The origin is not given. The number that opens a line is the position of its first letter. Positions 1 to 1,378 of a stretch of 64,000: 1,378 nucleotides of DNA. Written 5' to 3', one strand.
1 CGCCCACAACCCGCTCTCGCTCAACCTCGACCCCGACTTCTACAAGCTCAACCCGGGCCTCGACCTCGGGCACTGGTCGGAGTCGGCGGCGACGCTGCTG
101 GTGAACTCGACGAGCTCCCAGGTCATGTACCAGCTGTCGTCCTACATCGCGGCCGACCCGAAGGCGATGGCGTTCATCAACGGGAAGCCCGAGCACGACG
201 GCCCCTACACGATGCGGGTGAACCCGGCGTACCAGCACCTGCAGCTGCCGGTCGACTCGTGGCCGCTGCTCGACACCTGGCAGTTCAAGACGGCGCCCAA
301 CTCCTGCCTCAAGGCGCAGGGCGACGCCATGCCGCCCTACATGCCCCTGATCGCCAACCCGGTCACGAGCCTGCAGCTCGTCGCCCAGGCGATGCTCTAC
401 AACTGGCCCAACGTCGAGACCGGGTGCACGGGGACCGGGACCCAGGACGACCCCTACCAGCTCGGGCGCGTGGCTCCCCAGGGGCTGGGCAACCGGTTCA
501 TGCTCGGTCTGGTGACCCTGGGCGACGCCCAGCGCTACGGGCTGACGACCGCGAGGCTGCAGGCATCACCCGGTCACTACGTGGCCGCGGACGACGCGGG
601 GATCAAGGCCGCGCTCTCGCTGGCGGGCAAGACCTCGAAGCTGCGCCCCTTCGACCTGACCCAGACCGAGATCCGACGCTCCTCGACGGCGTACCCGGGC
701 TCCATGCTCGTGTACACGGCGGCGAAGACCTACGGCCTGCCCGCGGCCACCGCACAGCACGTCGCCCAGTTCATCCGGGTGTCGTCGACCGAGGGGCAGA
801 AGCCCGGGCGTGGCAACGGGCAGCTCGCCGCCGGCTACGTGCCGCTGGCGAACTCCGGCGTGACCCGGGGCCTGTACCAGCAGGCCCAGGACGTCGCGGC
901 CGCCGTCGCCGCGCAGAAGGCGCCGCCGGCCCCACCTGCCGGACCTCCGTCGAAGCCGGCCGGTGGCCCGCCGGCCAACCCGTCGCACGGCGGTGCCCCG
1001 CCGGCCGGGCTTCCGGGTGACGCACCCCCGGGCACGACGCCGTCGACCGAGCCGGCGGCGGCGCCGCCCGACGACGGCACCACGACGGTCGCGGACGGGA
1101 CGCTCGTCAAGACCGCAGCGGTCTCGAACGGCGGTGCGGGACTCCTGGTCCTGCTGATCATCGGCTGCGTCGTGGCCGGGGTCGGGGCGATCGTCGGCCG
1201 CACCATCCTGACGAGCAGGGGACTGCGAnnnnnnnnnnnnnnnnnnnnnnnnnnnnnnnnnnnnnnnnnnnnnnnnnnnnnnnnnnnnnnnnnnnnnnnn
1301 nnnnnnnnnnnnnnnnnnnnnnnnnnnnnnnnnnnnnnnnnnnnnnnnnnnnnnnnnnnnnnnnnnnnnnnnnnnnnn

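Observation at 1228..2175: Sortase-fold protein that has lost its catalytic His and Cys but is otherwise intact (pseudo-sortase)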

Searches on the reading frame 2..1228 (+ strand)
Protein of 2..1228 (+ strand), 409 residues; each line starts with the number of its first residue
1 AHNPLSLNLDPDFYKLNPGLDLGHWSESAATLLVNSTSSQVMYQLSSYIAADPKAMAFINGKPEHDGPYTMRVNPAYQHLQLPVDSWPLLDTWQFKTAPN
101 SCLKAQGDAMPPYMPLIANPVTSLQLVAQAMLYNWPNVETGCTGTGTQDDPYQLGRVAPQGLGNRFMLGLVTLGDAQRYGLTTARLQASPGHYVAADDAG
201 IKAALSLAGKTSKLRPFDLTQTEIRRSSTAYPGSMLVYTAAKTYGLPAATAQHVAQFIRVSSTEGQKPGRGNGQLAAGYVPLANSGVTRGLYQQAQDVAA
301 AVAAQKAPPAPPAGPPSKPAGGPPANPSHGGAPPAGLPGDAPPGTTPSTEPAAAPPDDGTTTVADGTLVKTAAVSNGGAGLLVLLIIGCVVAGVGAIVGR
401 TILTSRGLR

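Call 3: search_protein_families(library=pfam, proteins=[window:2-1228:+], max_evalue=0.1)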
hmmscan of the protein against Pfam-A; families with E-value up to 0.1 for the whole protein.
window:2-1228:+ (409 aa): 0 families

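Call 4: search_protein_families(library=ncbifam, proteins=[window:2-1228:+], max_evalue=0.1)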
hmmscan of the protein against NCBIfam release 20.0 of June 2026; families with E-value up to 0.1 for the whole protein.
window:2-1228:+ (409 aa): 1 family
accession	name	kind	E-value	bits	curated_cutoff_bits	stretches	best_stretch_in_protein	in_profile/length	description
TIGR00975.1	3a0107s03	equivalog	0.00072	18.7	205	1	172-287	196-304/315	phosphate ABC transporter substrate-binding protein PstS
